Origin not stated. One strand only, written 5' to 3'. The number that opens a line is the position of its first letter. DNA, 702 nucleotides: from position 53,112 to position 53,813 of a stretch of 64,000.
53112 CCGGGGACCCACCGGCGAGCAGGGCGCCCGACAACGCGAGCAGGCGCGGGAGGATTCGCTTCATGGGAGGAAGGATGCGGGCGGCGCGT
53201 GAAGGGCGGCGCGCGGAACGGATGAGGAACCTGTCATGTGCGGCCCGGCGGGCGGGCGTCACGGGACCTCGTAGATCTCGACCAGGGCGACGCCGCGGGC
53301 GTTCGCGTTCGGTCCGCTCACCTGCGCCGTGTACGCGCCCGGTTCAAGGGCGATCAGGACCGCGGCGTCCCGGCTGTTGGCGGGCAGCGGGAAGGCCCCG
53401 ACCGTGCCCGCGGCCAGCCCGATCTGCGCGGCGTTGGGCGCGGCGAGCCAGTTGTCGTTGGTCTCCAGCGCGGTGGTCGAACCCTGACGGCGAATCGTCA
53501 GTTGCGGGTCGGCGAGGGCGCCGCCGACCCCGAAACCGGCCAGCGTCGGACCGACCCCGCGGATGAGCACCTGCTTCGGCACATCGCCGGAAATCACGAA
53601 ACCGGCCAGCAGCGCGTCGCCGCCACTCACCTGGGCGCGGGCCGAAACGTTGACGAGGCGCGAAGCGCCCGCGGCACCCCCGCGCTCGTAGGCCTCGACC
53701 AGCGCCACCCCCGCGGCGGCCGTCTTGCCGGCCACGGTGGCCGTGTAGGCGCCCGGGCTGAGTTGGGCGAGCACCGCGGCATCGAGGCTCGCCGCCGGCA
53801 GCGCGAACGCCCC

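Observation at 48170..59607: Seven copies of an unnamed ~125-134 aa module on four secreted proteins within 12 kb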

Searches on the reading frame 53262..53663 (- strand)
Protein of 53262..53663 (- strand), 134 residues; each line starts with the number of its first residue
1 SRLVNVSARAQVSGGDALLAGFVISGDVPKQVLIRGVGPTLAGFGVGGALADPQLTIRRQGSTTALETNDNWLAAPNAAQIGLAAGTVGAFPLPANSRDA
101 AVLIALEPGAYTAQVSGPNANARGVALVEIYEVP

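Call 22: predict_structure(alignment_id=A2)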
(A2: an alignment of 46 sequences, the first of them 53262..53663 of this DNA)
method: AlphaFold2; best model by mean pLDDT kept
length: 134 residues; sequences in the alignment: 46
mean_pLDDT: 95.9   pTM: 0.90
mean pLDDT of the five models: 95.9, 95.2, 95.2, 95.0, 93.8
residues with pLDDT >= 90: 127; 70-90: 5; 50-70: 2; < 50: 0
segments of 3 or more residues with pLDDT < 50: none
pLDDT, mean of each block of 10 residues (from residue 1): 83 93 97 98 97 98 97 97 97 96 98 97 98 95
secondary structure, 60 per line:
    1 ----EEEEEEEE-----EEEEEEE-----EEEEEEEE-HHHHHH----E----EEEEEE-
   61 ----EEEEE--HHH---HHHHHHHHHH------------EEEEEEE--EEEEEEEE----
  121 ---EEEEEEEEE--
elements in order: E5-12 E18-24 E30-37 H39-44 E54-59 E65-69 H78-87 E100-106 E109-116 E124-132
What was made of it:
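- Closest known: Pre-peptidase C-terminal domain. Different: The module is about 130 aa, against roughly 70-115 aa for the Pfam PPC profile and the solved CBD/PPC chains, with two inserted helical segments (call 22).
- pLDDT 95.9 and pTM 0.90 (call 22).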

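Call 24: fold_search(model_id=the predicted structure, library=pdb)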
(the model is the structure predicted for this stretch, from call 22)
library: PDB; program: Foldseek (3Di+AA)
matches with E <= 10: 1494; with E <= 0.001: 9
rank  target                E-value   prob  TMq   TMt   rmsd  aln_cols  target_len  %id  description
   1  5sv5                  9.5e-05  1.00  0.51  0.63   4.3       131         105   13  1.0 Angstrom Crystal Structure of pre-Peptidase C-terminal Domain of Collagenase from Bacillus anthracis. (released 2016-08-17)
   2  6v4b_A                4.2e-04  1.00  0.55  0.47   9.5       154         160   10  DeCLIC N-terminal Domain 34-202 (released 2020-06-03)
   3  2quo                  4.2e-04  1.00  0.44  0.47   5.3       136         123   11  Crystal Structure of C terminal fragment of Clostridium perfringens enterotoxin (released 2007-10-30)
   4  6ov2_B                4.9e-04  1.00  0.52  0.54   4.6       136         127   10  Crystal structure of human claudin-9 in complex with Clostridium perfringens entertoxin C-terminal domain in closed fo (released 2019-09-04)
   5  9ues_B                7.4e-04  1.00  0.51  0.19   5.0       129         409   10  Crystal structure of an inactive TKSP mutant in complex with the TKS propeptide (released 2026-02-18)
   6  5fax_A                7.8e-04  1.00  0.49  0.18   7.6       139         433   17  Structure of subtilase SubHal from Bacillus halmapalus (released 2016-05-18)
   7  5gu5                  8.7e-04  1.00  0.55  0.66   4.5       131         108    9  Crystal structure of p24gamma2 GOLD domain determined by sulfur-SAD (released 2017-01-25)
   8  6ov3_B                8.7e-04  1.00  0.52  0.56   4.6       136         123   10  Crystal structure of human claudin-9 in complex with Clostridium perfringens entertoxin C-terminal domain in open form (released 2019-09-04)
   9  7rrm_A                8.7e-04  1.00  0.45  0.57   4.7       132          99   14  Structure of the human TMED1 (p24gamma1) Golgi dynamics Domain (released 2021-10-20)
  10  3afg_B                1.0e-03  1.00  0.58  0.17   3.3       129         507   12  Crystal structure of ProN-Tk-SP from Thermococcus kodakaraensis (released 2010-08-04)
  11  3df0_A                1.0e-03  1.00  0.61  0.14   5.0       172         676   10  Calcium-dependent complex between m-calpain and calpastatin (released 2008-11-11)
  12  8u5d_B                1.2e-03  1.00  0.50  0.52   4.4       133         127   10  Crystal Structure of C-terminal domain of Clostridium perfringens Enterotoxin in Space Group P 41 21 2 (released 2023-12-20)
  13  5b2g_D                1.4e-03  1.00  0.46  0.49   5.1       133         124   10  Crystal structure of human claudin-4 in complex with C-terminal fragment of Clostridium perfringens enterotoxin (released 2016-10-05)
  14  8u5e_D                1.5e-03  1.00  0.47  0.48   4.6       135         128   10  Crystal Structure of C-terminal domain of Clostridium perfringens Enterotoxin in Space Group P 21 21 21 (released 2023-12-20)
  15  7a02_A                1.5e-03  0.99  0.36  0.42   7.2       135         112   13  Bacillus endospore appendages form a novel family of disulfide-linked pili (released 2021-04-28)
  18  5iku                  1.8e-03  1.00  0.51  0.31   3.5       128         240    8  Crystal structure of the Hathewaya histolytica ColG tandem collagen-binding domain s3as3b in the presence of calcium at  (released 2017-03-15)
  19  1nqj_A                1.8e-03  1.00  0.49  0.65   4.0       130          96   10  CRYSTAL STRUCTURE OF CLOSTRIDIUM HISTOLYTICUM COLG COLLAGENASE COLLAGEN-BINDING DOMAIN 3B AT 1.0 ANGSTROM RESOLUTION I (released 2003-04-15)
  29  2o8o_A                2.7e-03  1.00  0.51  0.60   3.6       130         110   10  Crystal structure of Clostridium histolyticum colg collagenase collagen-binding domain 3B at 1.35 Angstrom resolution  (released 2007-12-11)
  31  1nqj_B                3.1e-03  1.00  0.51  0.58   4.5       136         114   10  CRYSTAL STRUCTURE OF CLOSTRIDIUM HISTOLYTICUM COLG COLLAGENASE COLLAGEN-BINDING DOMAIN 3B AT 1.0 ANGSTROM RESOLUTION I (released 2003-04-15)
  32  1nqd_A                3.2e-03  1.00  0.49  0.57   4.0       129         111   11  CRYSTAL STRUCTURE OF CLOSTRIDIUM HISTOLYTICUM COLG COLLAGENASE COLLAGEN-BINDING DOMAIN 3B AT 1.65 ANGSTROM RESOLUTION  (released 2003-04-15)
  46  4hpk_B                6.4e-03  1.00  0.49  0.57   3.5       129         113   10  Crystal structure of Clostridium histolyticum colg collagenase collagen-binding domain 3B at 1.35 Angstrom resolution  (released 2012-12-12)
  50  1nqd_B                6.8e-03  1.00  0.46  0.52   4.6       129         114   12  CRYSTAL STRUCTURE OF CLOSTRIDIUM HISTOLYTICUM COLG COLLAGENASE COLLAGEN-BINDING DOMAIN 3B AT 1.65 ANGSTROM RESOLUTION  (released 2003-04-15)
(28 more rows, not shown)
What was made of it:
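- Best PDB matches are PPC 5sv5 (E 9.5e-5, TM 0.51/0.63), C-CPE, Tk-SP and KP-43 C-terminal domains, ColG s3b and a porphyran CBM (call 24). The best fold match is a PPC domain, along with the C-terminal jelly-roll domains of subtilases Tk-SP and KP-43 (call 24).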

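Call 44: search_solved_structures(query=A5, max_evalue=10, show_alignments=2)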
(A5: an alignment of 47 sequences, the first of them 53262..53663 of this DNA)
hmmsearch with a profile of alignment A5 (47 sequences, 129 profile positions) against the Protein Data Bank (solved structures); distinct sequences matched with E-value up to 10: 18.
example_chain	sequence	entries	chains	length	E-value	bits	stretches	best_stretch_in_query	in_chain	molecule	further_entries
6mla_E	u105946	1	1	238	0.072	16.2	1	58-107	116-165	Lysine/arginine/ornithine-binding periplasmic protein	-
6mlj_A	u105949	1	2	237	0.18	15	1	58-107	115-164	Lysine/arginine/ornithine transport protein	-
6mkx_A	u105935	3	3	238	0.18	15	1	58-107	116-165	Lysine/arginine/ornithine-binding periplasmic protein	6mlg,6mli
6ml0_A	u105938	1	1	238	0.18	15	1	58-107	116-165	Lysine/arginine/ornithine-binding periplasmic protein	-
6mkw_A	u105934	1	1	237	0.18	15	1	58-107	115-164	Lysine/arginine/ornithine transport protein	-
6mku_E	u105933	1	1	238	0.18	14.9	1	58-107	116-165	Lysine/arginine/ornithine-binding periplasmic protein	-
6mld_A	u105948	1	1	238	0.18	14.9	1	58-107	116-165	Lysine/arginine/ornithine-binding periplasmic protein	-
6mlo_E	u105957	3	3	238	0.18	14.9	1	58-107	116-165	Lysine/arginine/ornithine-binding periplasmic protein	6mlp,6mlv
6ml9_E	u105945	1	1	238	0.18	14.9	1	58-107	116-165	Lysine/arginine/ornithine-binding periplasmic protein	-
6mln_E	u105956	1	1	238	0.18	14.9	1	58-107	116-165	Lysine/arginine/ornithine-binding periplasmic protein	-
1laf_E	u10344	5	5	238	0.18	14.9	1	58-107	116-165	LYSINE, ARGININE, ORNITHINE-BINDING PROTEIN | Lysine/arginine/ornithine-binding periplasmic protein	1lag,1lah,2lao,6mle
1lst_A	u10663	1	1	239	0.18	14.9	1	58-107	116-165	LYSINE, ARGININE, ORNITHINE-BINDING PROTEIN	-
5owf_A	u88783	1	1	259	0.21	14.7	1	58-107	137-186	Lysine/arginine/ornithine-binding periplasmic protein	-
6ft2_A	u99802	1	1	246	0.22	14.7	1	59-107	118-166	Lysine/arginine/ornithine-binding periplasmic protein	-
7lsg_C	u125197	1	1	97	0.61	13.2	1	9-57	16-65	Core protein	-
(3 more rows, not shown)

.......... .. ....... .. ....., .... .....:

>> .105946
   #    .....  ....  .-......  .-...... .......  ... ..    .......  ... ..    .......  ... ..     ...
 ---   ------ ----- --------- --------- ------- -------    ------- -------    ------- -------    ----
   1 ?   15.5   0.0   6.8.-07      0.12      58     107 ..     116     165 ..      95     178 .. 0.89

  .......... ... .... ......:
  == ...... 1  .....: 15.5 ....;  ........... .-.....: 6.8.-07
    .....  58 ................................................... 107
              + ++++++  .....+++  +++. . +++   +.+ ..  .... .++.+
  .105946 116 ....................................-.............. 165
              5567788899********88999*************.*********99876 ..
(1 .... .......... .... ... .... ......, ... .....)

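Call 45: search_protein_families(library=pfam, alignment_id=A5, max_evalue=1)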
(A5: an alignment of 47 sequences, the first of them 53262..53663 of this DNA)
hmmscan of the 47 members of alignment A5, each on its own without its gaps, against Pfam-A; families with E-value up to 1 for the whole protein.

A. member 1, window:53262-53663:- (134 aa): 0 families

B. families by the number of members that match (of 47 scanned): 12 families
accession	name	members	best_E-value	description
PF23623.1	GBD_IRG7_N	3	0.058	IRG7 N-terminal galactose binding domain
PF04151.21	PPC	2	0.0028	Bacterial pre-peptidase C-terminal domain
PF10921.13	DUF2710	1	0.026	Protein of unknown function (DUF2710)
PF21308.3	C3_CUB2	1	0.033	Complement component 3, CUB domain, second segment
PF07495.19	Y_Y_Y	1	0.052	Y_Y_Y domain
PF14344.12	DUF4397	1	0.062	Domain of unknown function (DUF4397)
PF13620.12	CarboxypepD_reg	1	0.079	Carboxypeptidase regulatory-like domain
PF10029.15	DUF2271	1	0.15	Predicted periplasmic protein (DUF2271)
PF25199.1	nSTAND_NTPase5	1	0.16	Novel STAND NTPase 5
PF12885.12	TORC_M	1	0.18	Transducer of regulated CREB activity middle domain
PF18878.5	PPE-PPW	1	0.37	PPE-PPW subfamily C-terminal region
PF18657.6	YDG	1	1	YDG domain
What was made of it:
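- On PPC / pre-peptidase C-terminal domain (PF04151): Only 2 of 47 diverse members reach E<=1, the best at 0.0028 (call 45).
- Closest known: NCBIfam NF038127. Different: They cover only part of the module and appear in a minority of members (3 of 47, call 45).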

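Call 64: fold_search(model_id=the predicted structure, library=viral)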
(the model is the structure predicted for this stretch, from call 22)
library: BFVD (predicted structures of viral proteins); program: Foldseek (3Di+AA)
matches with E <= 10: 1650; with E <= 0.001: 7
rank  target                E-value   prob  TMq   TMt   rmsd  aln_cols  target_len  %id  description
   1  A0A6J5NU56            1.3e-05  1.00  0.64  0.29   4.8       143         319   14  Uncharacterized protein [uncultured Caudovirales phage]
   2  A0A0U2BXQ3            2.2e-04  1.00  0.43  0.42   8.2       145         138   13  Uncharacterized protein [Paracoccus phage Shpa]
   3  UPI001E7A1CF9         2.7e-04  1.00  0.51  0.60   5.2       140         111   11  (no name look-up for this kind of identifier)
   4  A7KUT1                7.2e-04  1.00  0.41  0.43   6.1       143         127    4  (no name in the UniProt tables at hand)
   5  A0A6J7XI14            9.1e-04  1.00  0.39  0.16   5.7       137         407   12  Tail fiber protein [uncultured Caudovirales phage]
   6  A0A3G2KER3            9.1e-04  0.89  0.30  0.15   9.7       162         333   12  Lysin A [Arthrobacter phage Constance]
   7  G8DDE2                9.6e-04  0.98  0.36  0.16   9.3       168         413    6  (no name in the UniProt tables at hand)
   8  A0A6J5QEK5            1.2e-03  1.00  0.46  0.20   4.2       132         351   11  Uncharacterized protein [uncultured Caudovirales phage]
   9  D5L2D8                1.4e-03  1.00  0.46  0.43   6.2       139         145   14  Uncharacterized protein [uncultured virus]
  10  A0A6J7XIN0            1.5e-03  1.00  0.41  0.17   5.8       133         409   13  Uncharacterized protein [uncultured Caudovirales phage]
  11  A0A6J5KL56            1.5e-03  1.00  0.47  0.15   7.5       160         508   10  C1q domain containing protein [uncultured Caudovirales phage]
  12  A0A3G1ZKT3            1.6e-03  1.00  0.49  0.37   4.7       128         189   11  Transmembrane domain protein [Halobacterium phage phiH]
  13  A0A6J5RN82            1.6e-03  1.00  0.43  0.42   7.2       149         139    9  Uncharacterized protein [uncultured Caudovirales phage]
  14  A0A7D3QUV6            1.6e-03  0.99  0.40  0.22   6.2       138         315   12  Capsid protein [Fadolivirus FV1/VV64]
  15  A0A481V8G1            1.7e-03  1.00  0.49  0.43   5.8       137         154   13  Transmembrane domain protein [Halobacterium phage ChaoS9]
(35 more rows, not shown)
